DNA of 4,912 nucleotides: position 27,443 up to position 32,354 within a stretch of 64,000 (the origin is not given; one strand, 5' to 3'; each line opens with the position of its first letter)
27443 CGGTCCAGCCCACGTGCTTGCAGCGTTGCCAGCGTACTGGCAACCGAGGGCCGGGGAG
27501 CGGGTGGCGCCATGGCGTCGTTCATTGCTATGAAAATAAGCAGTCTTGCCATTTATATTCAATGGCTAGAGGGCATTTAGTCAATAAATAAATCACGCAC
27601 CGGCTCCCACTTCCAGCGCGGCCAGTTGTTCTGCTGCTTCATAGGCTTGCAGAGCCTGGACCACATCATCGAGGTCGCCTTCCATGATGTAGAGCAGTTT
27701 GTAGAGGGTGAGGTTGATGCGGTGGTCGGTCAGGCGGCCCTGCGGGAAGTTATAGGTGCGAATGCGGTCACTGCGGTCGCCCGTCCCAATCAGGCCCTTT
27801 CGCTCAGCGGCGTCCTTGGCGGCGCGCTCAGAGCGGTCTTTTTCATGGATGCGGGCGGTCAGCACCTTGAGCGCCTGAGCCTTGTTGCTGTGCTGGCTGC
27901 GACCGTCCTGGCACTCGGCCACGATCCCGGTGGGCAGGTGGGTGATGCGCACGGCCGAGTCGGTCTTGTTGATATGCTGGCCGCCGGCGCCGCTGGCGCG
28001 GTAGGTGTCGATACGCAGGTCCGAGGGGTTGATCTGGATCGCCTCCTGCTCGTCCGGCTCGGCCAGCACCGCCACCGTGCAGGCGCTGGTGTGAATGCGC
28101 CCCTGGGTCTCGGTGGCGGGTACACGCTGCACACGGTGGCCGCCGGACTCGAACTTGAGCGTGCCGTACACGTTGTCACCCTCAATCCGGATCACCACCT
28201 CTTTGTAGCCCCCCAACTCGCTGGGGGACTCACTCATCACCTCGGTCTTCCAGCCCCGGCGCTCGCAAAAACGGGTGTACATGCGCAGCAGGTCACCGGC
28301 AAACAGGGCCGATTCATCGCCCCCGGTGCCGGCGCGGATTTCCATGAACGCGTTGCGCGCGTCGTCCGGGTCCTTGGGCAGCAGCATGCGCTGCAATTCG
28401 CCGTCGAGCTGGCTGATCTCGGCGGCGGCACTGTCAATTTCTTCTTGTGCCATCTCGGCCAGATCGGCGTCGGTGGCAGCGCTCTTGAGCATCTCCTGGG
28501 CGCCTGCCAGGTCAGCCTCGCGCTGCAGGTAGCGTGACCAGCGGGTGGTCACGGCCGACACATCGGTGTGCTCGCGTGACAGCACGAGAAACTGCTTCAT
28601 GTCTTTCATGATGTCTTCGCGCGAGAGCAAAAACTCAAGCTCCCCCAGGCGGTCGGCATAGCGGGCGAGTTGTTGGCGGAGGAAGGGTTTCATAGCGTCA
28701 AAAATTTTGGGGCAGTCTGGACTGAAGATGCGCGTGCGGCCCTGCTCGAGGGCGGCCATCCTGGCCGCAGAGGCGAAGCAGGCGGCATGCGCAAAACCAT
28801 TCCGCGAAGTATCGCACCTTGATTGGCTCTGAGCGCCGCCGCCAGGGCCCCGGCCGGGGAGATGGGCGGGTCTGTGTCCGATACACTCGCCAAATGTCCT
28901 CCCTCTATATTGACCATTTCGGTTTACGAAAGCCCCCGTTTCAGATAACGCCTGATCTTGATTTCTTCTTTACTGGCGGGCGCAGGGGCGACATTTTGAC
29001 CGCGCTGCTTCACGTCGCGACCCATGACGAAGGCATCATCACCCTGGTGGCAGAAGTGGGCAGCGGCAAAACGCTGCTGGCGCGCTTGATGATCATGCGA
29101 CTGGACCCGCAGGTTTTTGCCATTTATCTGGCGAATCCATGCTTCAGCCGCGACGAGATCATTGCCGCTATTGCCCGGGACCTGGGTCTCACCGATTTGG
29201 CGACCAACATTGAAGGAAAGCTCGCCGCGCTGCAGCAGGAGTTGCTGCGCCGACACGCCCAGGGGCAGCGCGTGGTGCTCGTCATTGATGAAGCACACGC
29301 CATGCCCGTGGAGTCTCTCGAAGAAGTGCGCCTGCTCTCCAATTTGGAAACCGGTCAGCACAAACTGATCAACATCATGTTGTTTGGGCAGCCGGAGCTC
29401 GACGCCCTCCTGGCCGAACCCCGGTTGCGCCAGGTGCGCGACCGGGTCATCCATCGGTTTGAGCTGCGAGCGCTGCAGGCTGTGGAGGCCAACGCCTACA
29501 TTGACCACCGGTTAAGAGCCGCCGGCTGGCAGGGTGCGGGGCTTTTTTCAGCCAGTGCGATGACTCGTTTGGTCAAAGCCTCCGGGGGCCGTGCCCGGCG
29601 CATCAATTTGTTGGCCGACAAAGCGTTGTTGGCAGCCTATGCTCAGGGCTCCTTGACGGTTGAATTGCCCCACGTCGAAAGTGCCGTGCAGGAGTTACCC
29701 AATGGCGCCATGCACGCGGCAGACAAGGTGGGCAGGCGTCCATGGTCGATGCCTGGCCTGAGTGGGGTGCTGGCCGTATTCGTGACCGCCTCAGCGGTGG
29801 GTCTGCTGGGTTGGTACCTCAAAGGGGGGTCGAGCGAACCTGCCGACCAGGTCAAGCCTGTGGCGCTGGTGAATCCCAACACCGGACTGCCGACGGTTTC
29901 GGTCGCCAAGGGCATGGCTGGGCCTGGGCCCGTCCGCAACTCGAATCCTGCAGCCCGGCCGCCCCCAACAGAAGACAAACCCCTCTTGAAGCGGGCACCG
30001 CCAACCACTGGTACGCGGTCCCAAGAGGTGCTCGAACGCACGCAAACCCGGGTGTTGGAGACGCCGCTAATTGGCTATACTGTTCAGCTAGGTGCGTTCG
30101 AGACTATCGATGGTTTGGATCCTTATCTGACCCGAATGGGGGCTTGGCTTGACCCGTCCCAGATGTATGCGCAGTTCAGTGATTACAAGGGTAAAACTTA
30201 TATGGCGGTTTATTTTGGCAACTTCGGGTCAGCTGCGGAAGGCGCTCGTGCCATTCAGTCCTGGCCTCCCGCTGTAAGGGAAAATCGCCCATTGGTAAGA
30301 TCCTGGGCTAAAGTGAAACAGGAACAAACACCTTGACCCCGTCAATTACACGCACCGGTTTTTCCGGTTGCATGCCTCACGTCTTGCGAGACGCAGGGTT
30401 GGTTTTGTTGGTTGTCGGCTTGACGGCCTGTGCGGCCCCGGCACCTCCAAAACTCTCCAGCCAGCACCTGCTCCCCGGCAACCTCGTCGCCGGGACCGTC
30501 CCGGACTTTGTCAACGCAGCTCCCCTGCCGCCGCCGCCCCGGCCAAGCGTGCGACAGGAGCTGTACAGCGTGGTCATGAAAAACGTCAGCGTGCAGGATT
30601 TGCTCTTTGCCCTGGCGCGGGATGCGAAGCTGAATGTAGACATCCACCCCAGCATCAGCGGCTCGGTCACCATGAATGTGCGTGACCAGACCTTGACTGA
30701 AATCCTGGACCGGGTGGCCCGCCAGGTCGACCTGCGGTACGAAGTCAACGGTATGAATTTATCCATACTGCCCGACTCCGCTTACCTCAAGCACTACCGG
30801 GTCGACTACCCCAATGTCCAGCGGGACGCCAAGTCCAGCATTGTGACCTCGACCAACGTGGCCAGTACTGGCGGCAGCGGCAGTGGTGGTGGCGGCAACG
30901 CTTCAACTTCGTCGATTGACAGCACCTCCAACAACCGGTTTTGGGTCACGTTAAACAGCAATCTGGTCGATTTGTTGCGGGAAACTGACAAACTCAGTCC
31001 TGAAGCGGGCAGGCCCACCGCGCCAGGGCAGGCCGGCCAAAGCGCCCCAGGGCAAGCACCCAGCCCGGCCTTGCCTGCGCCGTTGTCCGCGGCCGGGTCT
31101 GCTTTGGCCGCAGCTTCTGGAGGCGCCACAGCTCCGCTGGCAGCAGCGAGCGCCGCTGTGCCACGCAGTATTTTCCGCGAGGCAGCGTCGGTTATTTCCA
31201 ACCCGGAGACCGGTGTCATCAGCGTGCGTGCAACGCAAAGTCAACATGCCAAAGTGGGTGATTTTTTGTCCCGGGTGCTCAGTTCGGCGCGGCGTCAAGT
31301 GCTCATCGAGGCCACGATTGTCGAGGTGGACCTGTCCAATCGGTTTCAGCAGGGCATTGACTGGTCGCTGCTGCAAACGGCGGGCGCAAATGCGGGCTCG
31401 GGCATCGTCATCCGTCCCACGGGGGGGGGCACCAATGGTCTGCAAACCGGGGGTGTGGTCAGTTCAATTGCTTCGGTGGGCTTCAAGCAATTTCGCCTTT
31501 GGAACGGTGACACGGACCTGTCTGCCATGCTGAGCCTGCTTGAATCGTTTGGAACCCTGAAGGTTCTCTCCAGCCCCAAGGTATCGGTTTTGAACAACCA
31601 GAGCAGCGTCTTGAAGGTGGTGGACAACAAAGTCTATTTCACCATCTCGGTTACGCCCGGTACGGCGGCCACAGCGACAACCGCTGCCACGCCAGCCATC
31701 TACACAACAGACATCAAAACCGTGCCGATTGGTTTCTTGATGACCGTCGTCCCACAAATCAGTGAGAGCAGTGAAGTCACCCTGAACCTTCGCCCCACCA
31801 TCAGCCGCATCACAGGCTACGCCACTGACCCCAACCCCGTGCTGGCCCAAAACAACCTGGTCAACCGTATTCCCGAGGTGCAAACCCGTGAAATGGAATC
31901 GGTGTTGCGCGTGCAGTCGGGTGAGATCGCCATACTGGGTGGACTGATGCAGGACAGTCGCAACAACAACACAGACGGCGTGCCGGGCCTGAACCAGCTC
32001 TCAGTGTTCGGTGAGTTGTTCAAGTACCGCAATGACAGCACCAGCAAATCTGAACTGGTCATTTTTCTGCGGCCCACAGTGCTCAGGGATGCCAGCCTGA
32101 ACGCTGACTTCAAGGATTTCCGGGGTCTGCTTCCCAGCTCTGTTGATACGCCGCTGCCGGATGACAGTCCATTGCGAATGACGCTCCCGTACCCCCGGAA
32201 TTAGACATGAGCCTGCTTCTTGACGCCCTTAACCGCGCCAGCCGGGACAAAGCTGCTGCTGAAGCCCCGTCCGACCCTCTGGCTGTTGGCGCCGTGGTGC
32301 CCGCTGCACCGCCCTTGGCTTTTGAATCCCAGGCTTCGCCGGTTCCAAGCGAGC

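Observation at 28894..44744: Second, self-contained type IV filament locus (MSHA/T2SS-like) with an embedded two-component system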

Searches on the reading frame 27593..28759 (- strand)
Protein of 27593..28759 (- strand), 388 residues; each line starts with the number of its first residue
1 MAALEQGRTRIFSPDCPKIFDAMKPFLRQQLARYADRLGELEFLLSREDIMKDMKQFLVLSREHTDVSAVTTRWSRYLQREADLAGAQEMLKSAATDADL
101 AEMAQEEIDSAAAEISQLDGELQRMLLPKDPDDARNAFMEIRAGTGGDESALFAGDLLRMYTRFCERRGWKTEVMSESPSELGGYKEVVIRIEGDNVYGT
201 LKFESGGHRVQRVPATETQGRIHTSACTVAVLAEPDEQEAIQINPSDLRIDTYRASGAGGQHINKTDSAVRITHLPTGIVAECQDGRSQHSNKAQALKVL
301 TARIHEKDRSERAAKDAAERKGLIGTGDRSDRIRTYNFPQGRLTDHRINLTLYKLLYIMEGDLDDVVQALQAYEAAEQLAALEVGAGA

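Call 18: search_protein_families(library=ncbifam, proteins=[window:27593-28759:-], max_evalue=1e-10)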
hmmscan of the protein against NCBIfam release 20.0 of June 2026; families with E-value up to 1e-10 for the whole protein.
window:27593-28759:- (388 aa): 5 families
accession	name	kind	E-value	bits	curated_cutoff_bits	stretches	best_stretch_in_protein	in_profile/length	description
NF001859.2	PRK00591.1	equivalog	1.1e-154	514.8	400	1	32-379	2-347/347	peptide chain release factor 1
TIGR00019.1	prfA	equivalog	3.5e-151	503.2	423.25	1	23-382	2-358/361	peptide chain release factor 1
TIGR00020.2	prfB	exception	5.6e-86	288.7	370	1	31-369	17-350/353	peptide chain release factor 2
TIGR03072.1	release_prfH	equivalog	1.4e-29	103.1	166.65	1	138-324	2-183/200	peptide chain release factor H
NF006718.0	PRK09256.1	equivalog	1.3e-11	44.4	100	0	239-273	8-42/140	alternative ribosome rescue aminoacyl-tRNA hydrolase ArfB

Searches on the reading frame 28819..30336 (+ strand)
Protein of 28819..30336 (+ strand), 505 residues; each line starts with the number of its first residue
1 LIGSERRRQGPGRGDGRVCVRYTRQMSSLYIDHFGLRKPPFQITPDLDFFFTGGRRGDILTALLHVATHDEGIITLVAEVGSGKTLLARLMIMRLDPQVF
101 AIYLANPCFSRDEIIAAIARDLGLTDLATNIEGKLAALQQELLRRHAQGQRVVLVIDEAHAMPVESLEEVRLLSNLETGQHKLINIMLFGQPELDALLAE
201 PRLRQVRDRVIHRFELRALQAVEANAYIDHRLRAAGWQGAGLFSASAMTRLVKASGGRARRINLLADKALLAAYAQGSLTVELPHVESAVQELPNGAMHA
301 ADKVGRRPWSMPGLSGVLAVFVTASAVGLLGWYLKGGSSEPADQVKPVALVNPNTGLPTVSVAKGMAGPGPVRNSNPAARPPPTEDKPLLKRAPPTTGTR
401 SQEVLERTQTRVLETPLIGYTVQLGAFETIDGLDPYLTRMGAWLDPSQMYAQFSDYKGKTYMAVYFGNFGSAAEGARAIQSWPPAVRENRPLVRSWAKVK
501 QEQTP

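Call 4: search_protein_families(library=pfam, proteins=[window:28819-30336:+], max_evalue=0.01)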
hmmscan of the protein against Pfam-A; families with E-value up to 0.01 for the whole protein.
window:28819-30336:+ (505 aa): 6 families
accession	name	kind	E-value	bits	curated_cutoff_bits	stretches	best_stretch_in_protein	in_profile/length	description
PF13401.12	AAA_22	-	1.4e-27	97.1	27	1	70-198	4-130/130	AAA domain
PF13191.12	AAA_16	-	7.6e-08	33.5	32.6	1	58-179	8-161/167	AAA ATPase domain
PF00004.35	AAA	-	0.0013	19.7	21.2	1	76-166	3-73/131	ATPase family associated with various cellular activities (AAA)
PF00270.35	DEAD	-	0.003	17.8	26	0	74-104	17-51/167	DEAD/DEAH box helicase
PF04851.21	ResIII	-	0.0039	17.6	22.5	0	140-170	115-146/164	Type III restriction enzyme, res subunit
PF05036.18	SPOR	-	0.0053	17.5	21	0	419-483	4-65/76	SPOR domain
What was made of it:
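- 28894..30336 (+): g01: MshM/ExeA-type AAA+ ATPase (residues 1-270), one TM segment (about 288-306) and a C-terminal periplasmic SPOR domain. AAA_22 97 bits (call 4).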

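Call 6: search_protein_families(library=ncbifam, proteins=[window:28819-30336:+], max_evalue=0.01)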
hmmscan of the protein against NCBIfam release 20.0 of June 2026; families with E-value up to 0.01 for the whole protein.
window:28819-30336:+ (505 aa): 1 family
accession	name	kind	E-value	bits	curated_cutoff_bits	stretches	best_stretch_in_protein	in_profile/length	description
TIGR03015.1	pepcterm_ATPase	hypoth_equivalog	1.7e-58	198.2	324.5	1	29-293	1-266/269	XrtA/PEP-CTERM system-associated ATPase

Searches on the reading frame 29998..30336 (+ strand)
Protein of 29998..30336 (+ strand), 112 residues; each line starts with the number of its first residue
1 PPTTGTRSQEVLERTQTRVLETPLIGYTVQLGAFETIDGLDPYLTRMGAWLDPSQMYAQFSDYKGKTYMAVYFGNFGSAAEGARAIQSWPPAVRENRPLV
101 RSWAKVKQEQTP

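Call 83: search_protein_families(library=pfam, alignment_id=A7, max_evalue=0.05)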
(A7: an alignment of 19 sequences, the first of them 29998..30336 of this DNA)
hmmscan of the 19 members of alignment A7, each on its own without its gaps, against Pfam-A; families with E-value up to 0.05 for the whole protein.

A. member 1, window:29998-30336:+ (112 aa): 1 family
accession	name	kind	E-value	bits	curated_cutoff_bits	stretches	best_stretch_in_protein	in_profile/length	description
PF05036.18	SPOR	-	0.00028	21.6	21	1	26-92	4-66/76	SPOR domain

B. families by the number of members that match (of 19 scanned): 2 families
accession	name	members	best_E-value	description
PF05036.18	SPOR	19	4e-08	SPOR domain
PF00923.25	TAL_FSA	1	0.021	Transaldolase/Fructose-6-phosphate aldolase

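Call 84: search_solved_structures(query=A7, max_evalue=1)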
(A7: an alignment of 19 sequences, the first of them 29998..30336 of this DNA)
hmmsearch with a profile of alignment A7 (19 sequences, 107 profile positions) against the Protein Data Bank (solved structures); distinct sequences matched with E-value up to 1: 1.
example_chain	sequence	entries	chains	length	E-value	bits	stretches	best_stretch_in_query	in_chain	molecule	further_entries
2lfv_A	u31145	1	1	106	0.00064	23.1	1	13-103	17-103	Protein damX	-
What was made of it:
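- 28894..30336 (+): SPOR in 19/19 homologues, window domain 21.6 bits vs cutoff 21, DamX SPOR 2lfv E 6e-4 (calls 83, 84).
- On SPOR domain (PF05036): The profile hits the DamX SPOR domain 2lfv (calls 83, 84).
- SPOR is found in 19/19 g01 homologues (calls 83, 84).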

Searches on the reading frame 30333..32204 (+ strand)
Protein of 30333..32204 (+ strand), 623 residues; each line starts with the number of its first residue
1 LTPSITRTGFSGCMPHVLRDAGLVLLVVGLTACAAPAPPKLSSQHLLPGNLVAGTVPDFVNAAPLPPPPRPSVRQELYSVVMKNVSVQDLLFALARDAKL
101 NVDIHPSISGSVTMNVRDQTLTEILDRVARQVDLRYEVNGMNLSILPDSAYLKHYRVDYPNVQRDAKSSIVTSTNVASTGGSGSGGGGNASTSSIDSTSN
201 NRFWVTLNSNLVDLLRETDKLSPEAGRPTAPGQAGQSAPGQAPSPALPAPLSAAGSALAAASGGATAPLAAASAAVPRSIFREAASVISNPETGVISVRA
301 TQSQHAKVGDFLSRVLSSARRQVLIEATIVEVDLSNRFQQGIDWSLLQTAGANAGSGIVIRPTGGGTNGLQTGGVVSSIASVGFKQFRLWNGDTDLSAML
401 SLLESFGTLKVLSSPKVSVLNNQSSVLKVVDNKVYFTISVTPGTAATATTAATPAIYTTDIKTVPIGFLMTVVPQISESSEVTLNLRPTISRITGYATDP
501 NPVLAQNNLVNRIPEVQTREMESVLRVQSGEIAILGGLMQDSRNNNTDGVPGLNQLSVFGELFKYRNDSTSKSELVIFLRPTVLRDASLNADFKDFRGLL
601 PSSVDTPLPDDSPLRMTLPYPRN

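Call 4: search_protein_families(library=pfam, proteins=[window:30333-32204:+], max_evalue=0.01)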
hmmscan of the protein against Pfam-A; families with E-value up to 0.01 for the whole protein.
window:30333-32204:+ (623 aa): 3 families
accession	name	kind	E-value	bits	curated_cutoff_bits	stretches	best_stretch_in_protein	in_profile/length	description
PF00263.26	Secretin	-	7e-36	123.8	27.5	1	403-585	2-169/169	Bacterial type II and III secretion system protein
PF07660.19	STN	-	8.5e-05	22.7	28.4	1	102-140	3-44/52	Secretin and TonB N terminus short domain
PF07655.18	Secretin_N_2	-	0.0032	18.4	23.4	1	155-216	4-78/91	Secretin N-terminal domain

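Call 6: search_protein_families(library=ncbifam, proteins=[window:30333-32204:+], max_evalue=0.01)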
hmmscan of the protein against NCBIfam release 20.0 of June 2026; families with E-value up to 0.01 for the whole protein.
window:30333-32204:+ (623 aa): 9 families
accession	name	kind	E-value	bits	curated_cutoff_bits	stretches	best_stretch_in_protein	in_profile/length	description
TIGR02519.1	pilus_MshL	equivalog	3.4e-73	246.2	250.2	1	288-584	2-290/290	pilus (MSHA type) biogenesis protein MshL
TIGR02517.1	type_II_gspD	equivalog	2.3e-48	165.1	351.35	1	256-588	266-594/600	type II secretion system secretin GspD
TIGR02515.1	IV_pilus_PilQ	subfamily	2.2e-33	115.9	284.35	2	279-584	129-427/428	type IV pilus secretin PilQ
TIGR02516.1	type_III_yscC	equivalog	4.7e-32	111.2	238.45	2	281-585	195-462/463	type III secretion system outer membrane ring subunit SctC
TIGR02520.1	pilus_B_mal_scr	equivalog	4.4e-21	75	287.65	1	284-581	236-511/513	PilN family type IVB pilus formation outer membrane protein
NF010083.0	PRK13568.1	equivalog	2.5e-20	72.7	554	2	280-585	147-418/419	DNA uptake porin HofQ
NF042912.1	Amuc_1098_fam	equivalog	7.7e-18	63.9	750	2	443-583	645-795/805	Amuc_1098 family type IV pilus outer membrane protein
NF007851.2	PRK10560.1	exception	2.2e-15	56.4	598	1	319-584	177-409/412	DNA uptake porin HofQ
NF011873.0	PRK15346.1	equivalog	9.9e-15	54.2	524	1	267-579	218-488/499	EscC/YscC/HrcC family type III secretion system outer membrane ring protein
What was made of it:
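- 30372..32204 (+): g02: lipoprotein secretin, MshL type (longest ORF starts at TTG 30333). TIGR02519 MshL 246.2 bits (cutoff 250.2), the highest-scoring secretin model (calls 4, 6).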
